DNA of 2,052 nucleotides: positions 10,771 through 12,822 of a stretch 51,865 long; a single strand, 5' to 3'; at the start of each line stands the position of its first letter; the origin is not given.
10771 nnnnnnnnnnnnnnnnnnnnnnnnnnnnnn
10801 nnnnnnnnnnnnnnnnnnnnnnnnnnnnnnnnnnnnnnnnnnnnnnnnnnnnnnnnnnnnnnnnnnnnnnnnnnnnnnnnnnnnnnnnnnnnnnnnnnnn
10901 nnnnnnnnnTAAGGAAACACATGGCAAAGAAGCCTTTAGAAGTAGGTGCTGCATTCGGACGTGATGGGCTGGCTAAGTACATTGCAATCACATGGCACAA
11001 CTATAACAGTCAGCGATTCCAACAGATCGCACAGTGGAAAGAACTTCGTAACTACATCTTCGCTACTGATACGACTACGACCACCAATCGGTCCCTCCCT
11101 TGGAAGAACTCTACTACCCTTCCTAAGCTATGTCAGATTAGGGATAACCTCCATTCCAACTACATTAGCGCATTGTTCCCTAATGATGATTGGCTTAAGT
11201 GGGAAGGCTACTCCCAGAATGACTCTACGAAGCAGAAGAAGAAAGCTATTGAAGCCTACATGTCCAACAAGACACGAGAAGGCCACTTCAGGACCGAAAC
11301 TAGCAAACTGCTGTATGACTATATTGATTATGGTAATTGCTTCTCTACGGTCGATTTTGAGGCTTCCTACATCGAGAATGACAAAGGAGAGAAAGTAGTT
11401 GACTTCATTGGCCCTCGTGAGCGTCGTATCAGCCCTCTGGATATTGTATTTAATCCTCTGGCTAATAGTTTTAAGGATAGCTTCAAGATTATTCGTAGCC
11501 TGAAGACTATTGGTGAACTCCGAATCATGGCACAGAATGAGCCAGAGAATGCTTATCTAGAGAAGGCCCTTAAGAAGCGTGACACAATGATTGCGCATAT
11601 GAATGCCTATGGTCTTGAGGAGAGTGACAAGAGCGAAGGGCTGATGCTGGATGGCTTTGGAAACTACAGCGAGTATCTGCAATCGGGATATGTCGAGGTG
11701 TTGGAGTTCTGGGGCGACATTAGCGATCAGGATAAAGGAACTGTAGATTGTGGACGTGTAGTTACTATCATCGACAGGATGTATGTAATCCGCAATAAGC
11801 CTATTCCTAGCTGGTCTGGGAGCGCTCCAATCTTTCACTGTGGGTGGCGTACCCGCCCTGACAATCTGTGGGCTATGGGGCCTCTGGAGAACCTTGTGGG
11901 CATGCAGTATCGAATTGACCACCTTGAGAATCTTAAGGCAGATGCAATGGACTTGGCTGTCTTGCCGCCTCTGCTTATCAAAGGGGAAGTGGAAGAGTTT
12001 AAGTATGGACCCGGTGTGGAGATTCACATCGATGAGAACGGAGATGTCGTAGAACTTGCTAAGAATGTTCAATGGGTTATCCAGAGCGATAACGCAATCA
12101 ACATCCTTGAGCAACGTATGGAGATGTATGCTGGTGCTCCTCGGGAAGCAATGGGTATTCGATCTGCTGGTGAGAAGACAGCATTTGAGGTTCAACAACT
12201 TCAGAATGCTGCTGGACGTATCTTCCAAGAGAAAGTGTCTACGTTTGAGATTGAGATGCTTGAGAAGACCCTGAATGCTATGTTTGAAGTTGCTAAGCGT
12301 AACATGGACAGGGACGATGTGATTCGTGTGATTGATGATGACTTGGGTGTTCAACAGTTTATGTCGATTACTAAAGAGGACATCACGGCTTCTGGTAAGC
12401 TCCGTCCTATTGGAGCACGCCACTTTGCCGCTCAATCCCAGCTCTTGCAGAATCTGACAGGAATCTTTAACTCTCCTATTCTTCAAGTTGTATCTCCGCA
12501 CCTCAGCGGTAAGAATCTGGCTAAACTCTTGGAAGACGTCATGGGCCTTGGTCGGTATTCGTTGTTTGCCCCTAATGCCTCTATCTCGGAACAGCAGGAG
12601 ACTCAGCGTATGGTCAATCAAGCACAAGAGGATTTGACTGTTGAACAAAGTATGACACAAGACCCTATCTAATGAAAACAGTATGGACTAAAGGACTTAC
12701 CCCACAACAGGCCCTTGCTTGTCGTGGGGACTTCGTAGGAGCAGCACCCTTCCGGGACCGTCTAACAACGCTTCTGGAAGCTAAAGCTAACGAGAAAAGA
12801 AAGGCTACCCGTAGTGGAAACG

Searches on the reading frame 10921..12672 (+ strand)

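Call 14: search_protein_families(library=phrogs, proteins=[window:10921-12672:+])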
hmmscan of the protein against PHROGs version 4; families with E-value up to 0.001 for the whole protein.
window:10921-12672:+ (583 aa): 1 family
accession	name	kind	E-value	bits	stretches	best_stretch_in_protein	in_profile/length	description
phrog_332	-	connector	3e-109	366.9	1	16-580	9-532/560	head-tail adaptor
